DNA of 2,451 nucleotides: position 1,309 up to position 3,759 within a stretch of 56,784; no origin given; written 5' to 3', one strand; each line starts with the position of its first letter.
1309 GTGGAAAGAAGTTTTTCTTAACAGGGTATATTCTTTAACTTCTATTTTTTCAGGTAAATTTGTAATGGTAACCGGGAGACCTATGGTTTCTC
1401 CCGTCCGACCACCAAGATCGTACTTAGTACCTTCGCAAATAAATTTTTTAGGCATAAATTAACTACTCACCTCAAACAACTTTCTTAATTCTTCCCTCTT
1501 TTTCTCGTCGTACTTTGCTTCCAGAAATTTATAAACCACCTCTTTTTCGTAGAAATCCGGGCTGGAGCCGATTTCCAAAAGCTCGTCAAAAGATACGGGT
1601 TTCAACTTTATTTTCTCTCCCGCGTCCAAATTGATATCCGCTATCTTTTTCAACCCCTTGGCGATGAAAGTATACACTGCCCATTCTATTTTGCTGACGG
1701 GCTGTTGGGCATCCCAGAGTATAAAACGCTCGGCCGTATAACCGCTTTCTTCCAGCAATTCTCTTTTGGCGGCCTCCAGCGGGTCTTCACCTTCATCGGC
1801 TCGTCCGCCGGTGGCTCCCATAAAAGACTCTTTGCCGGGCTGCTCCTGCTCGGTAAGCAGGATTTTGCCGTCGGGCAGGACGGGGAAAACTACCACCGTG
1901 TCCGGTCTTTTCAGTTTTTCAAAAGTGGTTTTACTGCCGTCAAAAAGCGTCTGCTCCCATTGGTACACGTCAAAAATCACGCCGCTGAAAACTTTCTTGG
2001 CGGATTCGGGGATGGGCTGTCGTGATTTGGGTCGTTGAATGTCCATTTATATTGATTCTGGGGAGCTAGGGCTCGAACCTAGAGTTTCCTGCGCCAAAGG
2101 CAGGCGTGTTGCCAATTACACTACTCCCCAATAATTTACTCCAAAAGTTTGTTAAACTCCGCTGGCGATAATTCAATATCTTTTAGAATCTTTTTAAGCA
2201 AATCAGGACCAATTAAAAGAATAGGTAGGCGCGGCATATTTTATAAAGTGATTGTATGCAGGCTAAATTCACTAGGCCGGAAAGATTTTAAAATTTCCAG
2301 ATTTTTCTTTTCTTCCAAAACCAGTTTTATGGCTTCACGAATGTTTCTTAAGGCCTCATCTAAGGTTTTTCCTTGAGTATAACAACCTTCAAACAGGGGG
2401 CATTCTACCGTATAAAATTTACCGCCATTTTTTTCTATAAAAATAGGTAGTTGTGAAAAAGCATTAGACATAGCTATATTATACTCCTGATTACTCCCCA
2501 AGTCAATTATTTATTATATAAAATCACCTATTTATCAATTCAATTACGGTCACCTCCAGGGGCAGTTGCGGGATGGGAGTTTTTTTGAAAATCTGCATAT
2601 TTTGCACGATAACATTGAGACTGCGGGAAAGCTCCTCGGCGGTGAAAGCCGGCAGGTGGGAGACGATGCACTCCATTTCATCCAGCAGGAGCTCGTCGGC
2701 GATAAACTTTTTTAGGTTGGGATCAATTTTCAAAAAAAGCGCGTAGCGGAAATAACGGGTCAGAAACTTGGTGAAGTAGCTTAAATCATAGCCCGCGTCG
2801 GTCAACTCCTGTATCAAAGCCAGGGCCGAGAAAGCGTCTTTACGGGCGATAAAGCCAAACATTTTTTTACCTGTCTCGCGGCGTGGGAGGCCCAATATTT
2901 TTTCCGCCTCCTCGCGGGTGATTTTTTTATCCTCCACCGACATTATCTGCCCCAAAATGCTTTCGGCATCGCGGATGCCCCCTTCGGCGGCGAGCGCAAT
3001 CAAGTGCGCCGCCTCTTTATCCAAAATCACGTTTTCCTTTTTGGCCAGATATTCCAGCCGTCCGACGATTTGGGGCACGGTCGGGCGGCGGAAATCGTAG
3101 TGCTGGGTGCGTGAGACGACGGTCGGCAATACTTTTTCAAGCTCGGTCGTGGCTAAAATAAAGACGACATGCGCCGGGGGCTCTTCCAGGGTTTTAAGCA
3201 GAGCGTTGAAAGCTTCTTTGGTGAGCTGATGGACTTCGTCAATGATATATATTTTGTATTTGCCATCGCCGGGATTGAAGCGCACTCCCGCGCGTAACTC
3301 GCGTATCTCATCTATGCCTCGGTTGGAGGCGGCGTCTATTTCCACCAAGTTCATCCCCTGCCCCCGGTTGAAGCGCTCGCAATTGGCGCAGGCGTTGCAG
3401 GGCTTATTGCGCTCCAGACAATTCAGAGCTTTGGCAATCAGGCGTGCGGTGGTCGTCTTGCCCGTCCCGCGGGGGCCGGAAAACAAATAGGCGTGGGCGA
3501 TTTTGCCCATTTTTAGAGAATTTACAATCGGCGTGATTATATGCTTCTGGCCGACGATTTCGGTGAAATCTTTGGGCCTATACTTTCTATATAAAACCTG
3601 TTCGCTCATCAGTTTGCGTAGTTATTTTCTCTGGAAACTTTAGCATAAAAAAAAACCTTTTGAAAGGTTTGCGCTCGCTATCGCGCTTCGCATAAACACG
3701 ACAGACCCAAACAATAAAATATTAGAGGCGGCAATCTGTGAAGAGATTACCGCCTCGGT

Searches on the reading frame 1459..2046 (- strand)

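Call 18: search_protein_families(library=pfam, proteins=[window:1459-2046:-], max_evalue=0.01)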
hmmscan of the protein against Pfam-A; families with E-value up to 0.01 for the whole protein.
window:1459-2046:- (195 aa): 1 family
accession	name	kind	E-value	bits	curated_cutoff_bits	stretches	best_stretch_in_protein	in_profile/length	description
PF00293.34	NUDIX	-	1e-12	48.6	21.1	1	47-156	2-118/134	NUDIX domain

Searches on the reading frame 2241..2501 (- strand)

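Call 18: search_protein_families(library=pfam, proteins=[window:2241-2501:-], max_evalue=0.01)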
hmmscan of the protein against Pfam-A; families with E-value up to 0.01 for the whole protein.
window:2241-2501:- (86 aa): 2 families
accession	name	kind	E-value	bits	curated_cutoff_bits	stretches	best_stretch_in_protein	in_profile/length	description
PF15919.11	HicB_lk_antitox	-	4.5e-09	36.9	27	1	19-64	2-47/123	HicB_like antitoxin of bacterial toxin-antitoxin system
PF21748.3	UPF0150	-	0.00087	19.6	27.3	1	27-58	18-49/64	UPF0150-like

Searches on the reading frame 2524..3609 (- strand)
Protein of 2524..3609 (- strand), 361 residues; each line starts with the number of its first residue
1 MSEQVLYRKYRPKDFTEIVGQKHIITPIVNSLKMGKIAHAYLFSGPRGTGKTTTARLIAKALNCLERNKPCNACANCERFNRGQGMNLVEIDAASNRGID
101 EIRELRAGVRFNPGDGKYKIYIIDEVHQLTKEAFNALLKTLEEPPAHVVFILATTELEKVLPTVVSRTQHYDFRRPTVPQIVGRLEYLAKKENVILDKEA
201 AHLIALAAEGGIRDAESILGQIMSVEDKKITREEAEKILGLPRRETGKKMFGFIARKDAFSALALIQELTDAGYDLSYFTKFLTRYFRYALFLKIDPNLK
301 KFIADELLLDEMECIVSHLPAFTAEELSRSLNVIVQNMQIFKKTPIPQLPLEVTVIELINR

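Call 18: search_protein_families(library=pfam, proteins=[window:2524-3609:-], max_evalue=0.01)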
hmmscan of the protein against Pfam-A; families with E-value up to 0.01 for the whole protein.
window:2524-3609:- (361 aa): 19 families
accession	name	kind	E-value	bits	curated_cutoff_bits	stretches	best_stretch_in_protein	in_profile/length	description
PF13177.12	DNA_pol3_delta2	-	1.2e-46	159.1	27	1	21-175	2-159/161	DNA polymerase III, delta subunit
PF00004.35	AAA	-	7.9e-14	52.7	21.2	1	42-169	2-124/131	ATPase family associated with various cellular activities (AAA)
PF22608.2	DNAX_ATPase_lid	-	1.1e-08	35.2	27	1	180-221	1-42/49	DNA polymerase III clamp loader subunit, ATPase lid domain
PF13401.12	AAA_22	-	1.4e-07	32.3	27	1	42-161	9-130/130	AAA domain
PF12169.13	DNA_pol3_gamma3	-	1.5e-07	31.7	24.4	1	230-359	1-128/143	DNA polymerase III subunits gamma and tau domain III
PF07728.20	AAA_5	-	6.7e-07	29.8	22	1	42-147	3-96/139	AAA domain (dynein-related subfamily)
PF05496.18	RuvB_N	-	6.6e-06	26.4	27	1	11-65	2-60/159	Holliday junction DNA helicase RuvB P-loop domain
PF06068.19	TIP49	-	1.1e-05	25.3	23.8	0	25-63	36-75/347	TIP49 P-loop domain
PF04851.21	ResIII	-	3e-05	24.4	22.5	0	21-63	8-48/164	Type III restriction enzyme, res subunit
PF13173.12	AAA_14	-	3.3e-05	24.3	27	1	40-147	4-91/129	AAA domain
PF13604.12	AAA_30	-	4.1e-05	23.8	27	1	41-151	21-122/191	AAA domain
PF13245.12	AAA_19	-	0.0002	22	25.1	1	41-151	14-123/134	AAA domain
PF19400.4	DUF5975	-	0.00039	20.9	25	1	99-173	26-101/125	Family of unknown function (DUF5975)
PF12775.13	AAA_7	-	0.0012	18.9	25.8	0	36-136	31-119/181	P-loop containing dynein motor region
PF03215.21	Rad17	-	0.0015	18.9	23.8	1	4-64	7-71/186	Rad17 P-loop domain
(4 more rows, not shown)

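Call 21: find_related_loci(query=window:2524-3609:-, collection=genome_contigs, flank=2500)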
Query window:2524-3609:- (361 aa) in genome_contigs; peptide patterns used: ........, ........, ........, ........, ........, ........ (x = any residue, [..] = any of these).
595 stretches matched a pattern (row limit reached: there are more); 551 encode a relative of the query (tblastn E <= 1e-3); the best 80 are kept; 80 distinct loci.
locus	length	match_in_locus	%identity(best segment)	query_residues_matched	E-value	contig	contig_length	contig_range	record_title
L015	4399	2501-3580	70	1-360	2e-176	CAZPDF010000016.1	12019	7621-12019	MAG TPA_asm: uncultured Candidatus Saccharibacteria bacterium isolate SRP178908_co1_311 genome assembly, contig: NODE_38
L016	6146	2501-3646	66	1-359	5e-171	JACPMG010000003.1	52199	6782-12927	MAG: Candidatus Sungiibacteriota bacterium isolate NC_groundwater_543_Ag_S-0.1um_48_11 S35_SO-1_scaffold_94479, whole ge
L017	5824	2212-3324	67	1-361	4e-168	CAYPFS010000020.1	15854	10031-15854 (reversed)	MAG TPA_asm: uncultured Candidatus Saccharibacteria bacterium isolate binchicken_co341_27 genome assembly, contig: NODE_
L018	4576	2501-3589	67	1-360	1e-167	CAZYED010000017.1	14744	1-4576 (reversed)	MAG TPA_asm: uncultured Candidatus Saccharibacteria bacterium isolate SRP269290_co4_70 genome assembly, contig: NODE_267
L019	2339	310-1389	67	1-359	8e-174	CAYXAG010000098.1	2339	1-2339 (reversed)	MAG TPA_asm: uncultured Candidatus Saccharibacteria bacterium isolate SRP269290_co5_1 genome assembly, contig: NODE_4508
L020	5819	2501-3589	66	1-360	3e-159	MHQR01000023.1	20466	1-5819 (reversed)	MAG: Candidatus Sungbacteria bacterium RIFCSPLOWO2_01_FULL_54_21 rifcsplowo2_01_scaffold_4805, whole genome shotgun sequ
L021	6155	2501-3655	55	1-360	1e-131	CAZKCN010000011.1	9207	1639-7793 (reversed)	MAG TPA_asm: uncultured Candidatus Saccharibacteria bacterium isolate binchicken_co38_1275 genome assembly, contig: NODE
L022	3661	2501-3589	53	1-359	5e-131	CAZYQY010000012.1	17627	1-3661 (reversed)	MAG TPA_asm: uncultured Candidatus Saccharibacteria bacterium isolate binchicken_co100_35 genome assembly, contig: NODE_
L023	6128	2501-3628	53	1-361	4e-129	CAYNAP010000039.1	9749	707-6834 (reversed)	MAG TPA_asm: uncultured Candidatus Saccharibacteria bacterium isolate binchicken_co38_1274 genome assembly, contig: NODE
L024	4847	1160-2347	48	2-360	3e-119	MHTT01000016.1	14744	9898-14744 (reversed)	MAG: Candidatus Wildermuthbacteria bacterium RIFCSPHIGHO2_01_FULL_49_22b rifcsphigho2_01_scaffold_28982, whole genome sh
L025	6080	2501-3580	53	1-360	5e-117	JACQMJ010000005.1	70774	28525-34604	MAG: Candidatus Sungiibacteriota bacterium isolate NC_groundwater_1226_Ag_S-0.1um_59_124 S_p1_S3_coassembly_k141_1330587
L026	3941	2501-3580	46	6-357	1e-103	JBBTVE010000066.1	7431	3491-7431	MAG: Patescibacteria group bacterium isolate H52-bin098_1 H52_bin098_1_000000000066, whole genome shotgun sequence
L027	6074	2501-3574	44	1-358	2e-99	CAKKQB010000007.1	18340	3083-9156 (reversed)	Omnitrophica bacterium GWA2_41_15 isolate Hainich-Omni-XXVI genome assembly, contig: Omni_Hai_XXVI_Hain_H43_02um_R3_1557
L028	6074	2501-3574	44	1-358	3e-99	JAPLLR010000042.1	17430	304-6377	MAG: Candidatus Omnitrophota bacterium isolate LacPavin_0920_SED3_MAG_45_14 LacPavin_0920_SED3_scaffold_200469, whole ge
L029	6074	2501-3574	43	1-358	9e-99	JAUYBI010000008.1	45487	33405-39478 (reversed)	MAG: Candidatus Omnitrophota bacterium isolate C19_metabat.bin.11_sub C19_k141_264, whole genome shotgun sequence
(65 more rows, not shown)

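Call 32: find_homologous_proteins(query=window:2524-3609:-, max_evalue=1e-60)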
Query window:2524-3609:- (361 aa): 7843 proteins with E <= 1e-60 among 8000 candidates; the best 120 are listed.
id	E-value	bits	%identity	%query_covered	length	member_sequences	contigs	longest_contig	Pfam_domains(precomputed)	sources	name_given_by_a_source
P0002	1.6e-235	798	100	100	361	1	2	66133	PF12169.14,PF06068.20,PF00004.36,PF13401.13,PF22608.3,PF05496.19,PF13177.13,PF07728.21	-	-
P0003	4.7e-187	639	79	100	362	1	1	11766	PF12169.14,PF00004.36,PF13401.13,PF22608.3,PF05496.19,PF13177.13,PF07728.21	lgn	-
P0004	1.2e-183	628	76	100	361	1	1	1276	PF13173.13,PF12169.14,PF06068.20,PF00004.36,PF13401.13,PF22608.3,PF05496.19,PF13177.13,PF07728.21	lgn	-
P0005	5.1e-173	593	74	98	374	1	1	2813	PF13173.13,PF12169.14,PF06068.20,PF00004.36,PF13401.13,PF22608.3,PF05496.19,PF13177.13,PF07728.21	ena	-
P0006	5.3e-169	580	71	100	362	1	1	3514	PF12169.14,PF00004.36,PF13401.13,PF22608.3,PF05496.19,PF13177.13,PF07728.21,PF04851.22,PF13191.13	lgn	-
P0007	8.9e-168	576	71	100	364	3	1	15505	PF13173.13,PF12169.14,PF00004.36,PF13401.13,PF22608.3,PF05496.19,PF13177.13,PF07728.21,PF13191.13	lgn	-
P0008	8.8e-167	572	71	100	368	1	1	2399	PF13173.13,PF12169.14,PF06068.20,PF00004.36,PF13401.13,PF22608.3,PF05496.19,PF13177.13,PF07728.21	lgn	-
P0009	2.2e-166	571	70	99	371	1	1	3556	PF13173.13,PF12169.14,PF00004.36,PF13401.13,PF22608.3,PF05496.19,PF13177.13,PF07728.21,PF04851.22,PF13191.13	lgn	-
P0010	5.5e-166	570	70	99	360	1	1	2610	PF12169.14,PF00004.36,PF22608.3,PF13177.13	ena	-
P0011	9.9e-166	569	70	100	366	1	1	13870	PF12169.14,PF00004.36,PF13401.13,PF22608.3,PF05496.19,PF13177.13,PF07728.21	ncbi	-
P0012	1.1e-165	569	68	100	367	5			PF12169.14,PF00004.36,PF13401.13,PF22608.3,PF05496.19,PF13177.13,PF07728.21,PF04851.22,PF13191.13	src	-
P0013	1.7e-165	568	70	100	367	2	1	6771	PF13173.13,PF12169.14,PF00004.36,PF13401.13,PF22608.3,PF05496.19,PF13177.13,PF13191.13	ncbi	-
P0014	3.8e-165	567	71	99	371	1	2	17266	PF12169.14,PF00004.36,PF13401.13,PF22608.3,PF05496.19,PF13177.13,PF07728.21,PF13191.13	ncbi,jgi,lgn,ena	-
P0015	4.4e-165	567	72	98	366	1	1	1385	PF12169.14,PF13604.13,PF00004.36,PF13401.13,PF22608.3,PF05496.19,PF13177.13,PF07728.21,PF04851.22,PF13191.13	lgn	-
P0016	9.9e-165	566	67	99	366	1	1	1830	PF12169.14,PF00004.36,PF13401.13,PF22608.3,PF05496.19,PF13177.13,PF07728.21,PF04851.22,PF13191.13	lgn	-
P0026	2.3e-161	555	72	98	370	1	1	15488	PF12169.14,PF06068.20,PF00004.36,PF22608.3,PF05496.19,PF13177.13,PF07728.21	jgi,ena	-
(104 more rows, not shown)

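Call 34: find_encoding_contigs(protein=P0005, flank=3000, max_places=3)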
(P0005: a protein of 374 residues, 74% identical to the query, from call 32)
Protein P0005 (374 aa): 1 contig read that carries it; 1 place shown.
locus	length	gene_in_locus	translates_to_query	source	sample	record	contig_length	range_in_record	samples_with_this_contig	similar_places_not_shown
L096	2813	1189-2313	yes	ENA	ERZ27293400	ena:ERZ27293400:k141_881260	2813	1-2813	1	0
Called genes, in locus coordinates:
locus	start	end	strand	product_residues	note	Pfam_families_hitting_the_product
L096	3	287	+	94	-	?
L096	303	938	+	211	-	PF04138:GtrA_DPMS_TM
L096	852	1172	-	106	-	-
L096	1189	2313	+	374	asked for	PF06068:TIP49 (faint), PF05496:RuvB_N (faint), PF13177:DNA_pol3_delta2, PF00004:AAA, PF07728:AAA_5 (weak), PF13401:AAA_22 (weak), PF22608:DNAX_ATPase_lid, PF12169:DNA_pol3_gamma3, +1 more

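Call 35: find_encoding_contigs(protein=P0002, flank=3000, max_places=4)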
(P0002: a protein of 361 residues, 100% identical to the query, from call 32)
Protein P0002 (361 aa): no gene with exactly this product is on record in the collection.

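Call 42: find_encoding_contigs(protein=P0007, flank=2500, max_places=2)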
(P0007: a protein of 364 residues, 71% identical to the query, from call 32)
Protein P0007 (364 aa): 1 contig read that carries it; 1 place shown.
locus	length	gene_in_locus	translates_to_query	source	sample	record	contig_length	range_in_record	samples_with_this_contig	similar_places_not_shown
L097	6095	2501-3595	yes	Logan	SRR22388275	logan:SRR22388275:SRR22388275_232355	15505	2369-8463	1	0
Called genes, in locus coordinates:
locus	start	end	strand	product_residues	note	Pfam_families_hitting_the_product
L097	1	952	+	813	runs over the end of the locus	PF26449:DUF8128, PF02534:T4SS-DNA_transf (weak), PF01935:DUF87 (weak), PF10412:TrwB_AAD_bind (faint)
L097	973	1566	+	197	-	PF04138:GtrA_DPMS_TM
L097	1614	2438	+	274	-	-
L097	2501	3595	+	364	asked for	PF05496:RuvB_N (weak), PF13177:DNA_pol3_delta2, PF13401:AAA_22 (weak), PF00004:AAA, PF07728:AAA_5 (weak), PF13173:AAA_14 (weak), PF22608:DNAX_ATPase_lid, PF12169:DNA_pol3_gamma3, +1 more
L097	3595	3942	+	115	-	PF18924:DUF5674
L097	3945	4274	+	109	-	-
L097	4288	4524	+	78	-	PF18898:DUF5654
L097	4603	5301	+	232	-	-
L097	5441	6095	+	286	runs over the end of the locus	PF00459:Inositol_P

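Call 43: find_encoding_contigs(protein=P0026, flank=2500, max_places=2)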
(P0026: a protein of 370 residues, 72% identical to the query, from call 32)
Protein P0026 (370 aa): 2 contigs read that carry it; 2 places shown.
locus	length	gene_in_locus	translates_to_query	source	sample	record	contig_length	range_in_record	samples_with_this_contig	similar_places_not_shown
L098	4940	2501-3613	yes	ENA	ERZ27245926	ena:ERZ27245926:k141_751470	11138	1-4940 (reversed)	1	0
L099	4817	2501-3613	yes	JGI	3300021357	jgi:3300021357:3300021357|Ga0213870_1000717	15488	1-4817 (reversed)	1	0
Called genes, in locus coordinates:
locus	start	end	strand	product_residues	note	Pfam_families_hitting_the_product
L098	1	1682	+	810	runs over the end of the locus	PF26449:DUF8128, PF01935:DUF87 (faint), PF10412:TrwB_AAD_bind (faint), PF13401:AAA_22 (faint)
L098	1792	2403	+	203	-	PF04138:GtrA_DPMS_TM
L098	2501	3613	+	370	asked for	PF05496:RuvB_N (faint), PF06068:TIP49 (faint), PF13177:DNA_pol3_delta2, PF00004:AAA, PF07728:AAA_5 (faint), PF22608:DNAX_ATPase_lid (weak), PF12169:DNA_pol3_gamma3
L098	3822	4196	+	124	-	-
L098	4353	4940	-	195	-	?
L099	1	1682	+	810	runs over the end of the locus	PF26449:DUF8128, PF01935:DUF87 (faint), PF10412:TrwB_AAD_bind (faint), PF13401:AAA_22 (faint)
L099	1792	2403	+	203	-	PF04138:GtrA_DPMS_TM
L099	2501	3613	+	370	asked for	PF05496:RuvB_N (faint), PF06068:TIP49 (faint), PF13177:DNA_pol3_delta2, PF00004:AAA, PF07728:AAA_5 (faint), PF22608:DNAX_ATPase_lid (weak), PF12169:DNA_pol3_gamma3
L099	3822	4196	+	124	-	-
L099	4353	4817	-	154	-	?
